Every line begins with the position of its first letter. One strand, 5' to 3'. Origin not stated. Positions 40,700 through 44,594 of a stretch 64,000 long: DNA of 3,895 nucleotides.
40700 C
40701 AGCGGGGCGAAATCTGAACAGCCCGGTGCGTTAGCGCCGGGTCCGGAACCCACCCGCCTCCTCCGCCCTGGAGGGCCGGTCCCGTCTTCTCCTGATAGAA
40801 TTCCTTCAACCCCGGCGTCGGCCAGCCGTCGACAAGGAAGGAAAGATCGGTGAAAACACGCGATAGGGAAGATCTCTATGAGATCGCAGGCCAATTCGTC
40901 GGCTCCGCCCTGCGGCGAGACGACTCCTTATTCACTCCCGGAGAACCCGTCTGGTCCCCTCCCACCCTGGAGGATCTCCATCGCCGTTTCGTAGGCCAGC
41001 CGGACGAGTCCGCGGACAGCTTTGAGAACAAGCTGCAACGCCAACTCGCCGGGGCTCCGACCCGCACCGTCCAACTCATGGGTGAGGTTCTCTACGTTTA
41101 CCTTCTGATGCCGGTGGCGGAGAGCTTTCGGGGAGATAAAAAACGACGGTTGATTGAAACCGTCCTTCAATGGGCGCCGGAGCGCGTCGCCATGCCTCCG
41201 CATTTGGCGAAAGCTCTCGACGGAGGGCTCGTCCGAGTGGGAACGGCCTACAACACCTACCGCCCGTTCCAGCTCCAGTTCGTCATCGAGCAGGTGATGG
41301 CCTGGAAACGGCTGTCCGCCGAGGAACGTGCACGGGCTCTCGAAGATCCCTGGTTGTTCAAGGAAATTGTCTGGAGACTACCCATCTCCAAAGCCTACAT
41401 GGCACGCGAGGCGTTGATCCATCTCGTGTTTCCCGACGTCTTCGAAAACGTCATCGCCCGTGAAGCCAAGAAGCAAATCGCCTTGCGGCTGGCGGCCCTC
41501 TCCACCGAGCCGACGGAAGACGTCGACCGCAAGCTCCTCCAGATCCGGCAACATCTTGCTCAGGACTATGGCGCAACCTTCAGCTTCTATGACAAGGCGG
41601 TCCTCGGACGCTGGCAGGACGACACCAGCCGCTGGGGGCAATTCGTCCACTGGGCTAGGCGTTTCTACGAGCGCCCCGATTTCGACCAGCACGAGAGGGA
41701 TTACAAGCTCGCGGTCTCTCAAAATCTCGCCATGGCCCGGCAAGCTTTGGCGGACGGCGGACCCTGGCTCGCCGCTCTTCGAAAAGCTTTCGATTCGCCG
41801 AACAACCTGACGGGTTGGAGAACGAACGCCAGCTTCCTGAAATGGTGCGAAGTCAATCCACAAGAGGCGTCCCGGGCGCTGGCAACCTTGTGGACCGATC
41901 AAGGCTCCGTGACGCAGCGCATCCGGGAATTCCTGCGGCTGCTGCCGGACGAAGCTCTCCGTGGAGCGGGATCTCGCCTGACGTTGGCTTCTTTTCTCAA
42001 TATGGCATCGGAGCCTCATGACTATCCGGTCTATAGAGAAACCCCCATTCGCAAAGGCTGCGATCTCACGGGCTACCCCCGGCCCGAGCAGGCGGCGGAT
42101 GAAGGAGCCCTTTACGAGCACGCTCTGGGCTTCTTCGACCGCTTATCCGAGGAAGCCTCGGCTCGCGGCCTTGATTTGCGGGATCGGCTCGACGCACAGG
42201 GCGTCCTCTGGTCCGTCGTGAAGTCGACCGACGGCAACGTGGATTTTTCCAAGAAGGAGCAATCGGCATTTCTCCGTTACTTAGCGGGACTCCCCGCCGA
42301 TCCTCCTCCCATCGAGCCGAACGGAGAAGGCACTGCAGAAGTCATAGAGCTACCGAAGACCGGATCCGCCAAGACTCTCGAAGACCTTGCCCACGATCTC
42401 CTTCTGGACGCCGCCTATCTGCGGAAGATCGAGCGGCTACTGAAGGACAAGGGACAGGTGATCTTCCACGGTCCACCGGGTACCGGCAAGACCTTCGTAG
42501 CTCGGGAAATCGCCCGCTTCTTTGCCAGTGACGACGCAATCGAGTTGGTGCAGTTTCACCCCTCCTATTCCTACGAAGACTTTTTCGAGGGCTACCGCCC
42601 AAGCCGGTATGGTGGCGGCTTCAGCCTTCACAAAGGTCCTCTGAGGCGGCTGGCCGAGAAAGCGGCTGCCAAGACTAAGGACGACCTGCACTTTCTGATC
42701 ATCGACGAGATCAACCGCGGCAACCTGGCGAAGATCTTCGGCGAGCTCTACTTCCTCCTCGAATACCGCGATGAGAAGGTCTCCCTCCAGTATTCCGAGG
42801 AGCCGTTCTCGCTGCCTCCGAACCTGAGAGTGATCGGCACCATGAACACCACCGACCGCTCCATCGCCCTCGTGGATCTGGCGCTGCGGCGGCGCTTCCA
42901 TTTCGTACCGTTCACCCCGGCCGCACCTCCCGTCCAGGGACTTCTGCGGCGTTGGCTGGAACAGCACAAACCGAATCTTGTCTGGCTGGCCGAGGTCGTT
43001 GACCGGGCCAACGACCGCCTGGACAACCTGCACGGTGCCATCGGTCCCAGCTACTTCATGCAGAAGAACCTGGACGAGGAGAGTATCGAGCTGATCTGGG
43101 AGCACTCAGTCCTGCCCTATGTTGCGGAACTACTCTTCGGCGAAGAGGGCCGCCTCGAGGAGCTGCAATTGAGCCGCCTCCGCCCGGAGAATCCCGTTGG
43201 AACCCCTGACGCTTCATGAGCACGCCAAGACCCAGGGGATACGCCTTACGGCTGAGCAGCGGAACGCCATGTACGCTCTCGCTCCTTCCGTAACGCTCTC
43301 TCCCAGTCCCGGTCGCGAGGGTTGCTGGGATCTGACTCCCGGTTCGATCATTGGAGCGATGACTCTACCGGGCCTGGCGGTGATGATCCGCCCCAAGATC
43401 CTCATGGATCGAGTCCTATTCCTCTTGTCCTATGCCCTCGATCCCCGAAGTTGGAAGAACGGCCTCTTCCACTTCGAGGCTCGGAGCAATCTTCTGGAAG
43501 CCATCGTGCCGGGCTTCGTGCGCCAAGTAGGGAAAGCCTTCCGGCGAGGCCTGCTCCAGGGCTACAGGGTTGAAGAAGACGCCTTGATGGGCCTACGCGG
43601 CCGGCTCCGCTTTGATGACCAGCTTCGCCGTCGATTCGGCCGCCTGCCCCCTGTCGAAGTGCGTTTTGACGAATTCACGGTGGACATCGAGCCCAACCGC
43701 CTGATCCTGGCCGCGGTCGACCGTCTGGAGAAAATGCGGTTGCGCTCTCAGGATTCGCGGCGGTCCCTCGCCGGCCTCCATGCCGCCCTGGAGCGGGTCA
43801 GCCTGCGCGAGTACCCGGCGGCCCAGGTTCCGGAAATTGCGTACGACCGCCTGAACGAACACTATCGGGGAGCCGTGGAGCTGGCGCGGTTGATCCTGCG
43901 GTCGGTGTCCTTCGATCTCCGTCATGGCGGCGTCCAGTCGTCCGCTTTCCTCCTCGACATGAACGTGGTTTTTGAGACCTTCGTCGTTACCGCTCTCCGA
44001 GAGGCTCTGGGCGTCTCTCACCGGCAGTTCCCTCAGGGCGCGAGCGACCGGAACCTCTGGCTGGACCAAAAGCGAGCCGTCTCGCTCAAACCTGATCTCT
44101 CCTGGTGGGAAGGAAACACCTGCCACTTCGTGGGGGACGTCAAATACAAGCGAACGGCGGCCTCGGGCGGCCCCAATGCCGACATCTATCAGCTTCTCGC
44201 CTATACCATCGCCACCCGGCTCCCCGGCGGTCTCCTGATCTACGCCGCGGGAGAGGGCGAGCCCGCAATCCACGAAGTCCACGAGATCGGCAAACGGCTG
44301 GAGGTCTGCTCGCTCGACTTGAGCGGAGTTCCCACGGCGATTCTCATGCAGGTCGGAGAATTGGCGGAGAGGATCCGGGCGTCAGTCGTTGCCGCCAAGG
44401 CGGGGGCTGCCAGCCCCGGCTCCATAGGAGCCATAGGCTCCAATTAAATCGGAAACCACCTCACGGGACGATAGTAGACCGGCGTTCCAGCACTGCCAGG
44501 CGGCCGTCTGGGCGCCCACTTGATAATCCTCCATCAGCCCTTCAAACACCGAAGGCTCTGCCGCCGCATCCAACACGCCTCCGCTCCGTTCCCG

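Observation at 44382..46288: Uncharacterised two-gene module (126 aa plus 508-aa pseudo-ImmA/IrrE protein) next to McrBC: candidate novel defence or regulatory system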

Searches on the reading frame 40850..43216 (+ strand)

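Call 3: search_protein_families(library=pfam, proteins=[window:40850-43216:+], max_evalue=1)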
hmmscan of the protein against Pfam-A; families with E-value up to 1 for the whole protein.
window:40850-43216:+ (789 aa): 26 families (the best 25 are shown)
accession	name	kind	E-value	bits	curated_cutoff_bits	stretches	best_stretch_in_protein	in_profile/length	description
PF07728.20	AAA_5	-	2.3e-21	76.7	22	1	537-683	2-139/139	AAA domain (dynein-related subfamily)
PF13401.12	AAA_22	-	4.2e-07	30.8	27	1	533-639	4-110/130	AAA domain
PF00004.35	AAA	-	1e-06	29.6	21.2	1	537-684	1-124/131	ATPase family associated with various cellular activities (AAA)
PF20720.3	nSTAND3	-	8.3e-05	22.8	27.2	1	524-569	7-51/155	Novel STAND NTPase 3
PF13191.12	AAA_16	-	0.0012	19.8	32.6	1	535-567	25-57/167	AAA ATPase domain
PF13086.12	AAA_11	-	0.0014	18.9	27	1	524-558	7-41/257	AAA domain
PF13481.12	AAA_25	-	0.0097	16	27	1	527-562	26-61/195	AAA domain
PF07726.17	AAA_3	-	0.013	15.8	27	1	537-669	2-114/131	ATPase family associated with various cellular activities (AAA)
PF13521.12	AAA_28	-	0.018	15.7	27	1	537-557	2-22/164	AAA domain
PF12775.13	AAA_7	-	0.022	14.7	25.8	1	527-562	26-61/181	P-loop containing dynein motor region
PF13671.12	AAA_33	-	0.03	15.1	27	1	537-556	2-21/143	AAA domain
PF13604.12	AAA_30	-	0.033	14.4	27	1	527-561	10-45/191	AAA domain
PF00910.28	RNA_helicase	-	0.043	14.7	21.5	1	537-583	1-48/105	RNA helicase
PF01078.27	Mg_chelatase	-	0.051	13.4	20.3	1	536-569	24-57/207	Magnesium chelatase, subunit ChlI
PF05970.20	PIF1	-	0.056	13.5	25.9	1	526-565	12-53/223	PIF1-like helicase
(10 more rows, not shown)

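Call 4: search_protein_families(library=padloc, proteins=[window:40850-43216:+], max_evalue=1)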
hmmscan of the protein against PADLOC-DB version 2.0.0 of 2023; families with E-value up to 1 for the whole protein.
window:40850-43216:+ (789 aa): 13 families
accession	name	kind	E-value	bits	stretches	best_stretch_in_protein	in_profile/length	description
PDLC03547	REase_II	-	8e-14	49.1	2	534-645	264-379/585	Type II restriction enzyme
PDLC03448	REase_II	-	4.9e-10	36.2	2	537-585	449-500/857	Type II restriction enzyme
PDLC03920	MkoA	-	0.00063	16.1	1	515-560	614-657/1112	-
PDLC02196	IetA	-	0.0018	15.8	1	533-556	121-144/374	-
PDLC00915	TRIP13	-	0.0033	14.9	1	534-559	63-88/302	TRIP13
PDLC00914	TRIP13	-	0.0068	13.9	1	528-572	65-109/302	TRIP13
PDLC05079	PDC-S73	-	0.0098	12.7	1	526-562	183-219/752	-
PDLC04140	mad8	-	0.02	12.4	1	533-601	26-70/314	mads_8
PDLC04232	IetA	-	0.025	12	1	531-556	113-138/330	-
PDLC02195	IetA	-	0.025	11.9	1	536-556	139-159/395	-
PDLC01439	typeIV_DinG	-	0.03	11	1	523-551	23-51/575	CAS-IV-A; associated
PDLC04472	PDC-M16A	-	0.046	10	1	522-559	226-265/930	-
PDLC05035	PDC-S53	-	0.086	8.8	1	527-572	503-548/900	-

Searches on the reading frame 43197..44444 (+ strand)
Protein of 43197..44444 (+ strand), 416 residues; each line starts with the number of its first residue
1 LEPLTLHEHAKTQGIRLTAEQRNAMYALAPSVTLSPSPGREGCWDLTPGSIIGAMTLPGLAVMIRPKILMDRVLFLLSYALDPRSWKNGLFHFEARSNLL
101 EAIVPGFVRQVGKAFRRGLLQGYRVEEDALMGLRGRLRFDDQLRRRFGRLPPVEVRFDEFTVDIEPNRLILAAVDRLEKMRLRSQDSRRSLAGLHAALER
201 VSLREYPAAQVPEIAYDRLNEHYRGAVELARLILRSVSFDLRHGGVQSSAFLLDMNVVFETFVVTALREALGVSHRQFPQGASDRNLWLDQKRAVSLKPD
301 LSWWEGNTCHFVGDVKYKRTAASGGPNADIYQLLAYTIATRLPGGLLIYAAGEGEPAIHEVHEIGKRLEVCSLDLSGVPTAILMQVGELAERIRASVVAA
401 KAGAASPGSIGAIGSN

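Call 3: search_protein_families(library=pfam, proteins=[window:43197-44444:+], max_evalue=1)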
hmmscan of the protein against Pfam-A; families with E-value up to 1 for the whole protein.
window:43197-44444:+ (416 aa): 2 families
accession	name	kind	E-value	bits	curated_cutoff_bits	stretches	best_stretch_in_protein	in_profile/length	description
PF10117.15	McrBC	-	6.9e-53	180.1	23.9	1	48-350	3-318/318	McrBC 5-methylcytosine restriction system component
PF20869.2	FAM186A_PQQAQ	-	0.29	11.3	45.7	1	7-24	13-30/42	FAM186A, PQQAQ repeat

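Call 4: search_protein_families(library=padloc, proteins=[window:43197-44444:+], max_evalue=1)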
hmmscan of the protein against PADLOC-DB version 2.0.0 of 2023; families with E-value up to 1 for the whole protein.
window:43197-44444:+ (416 aa): 0 families
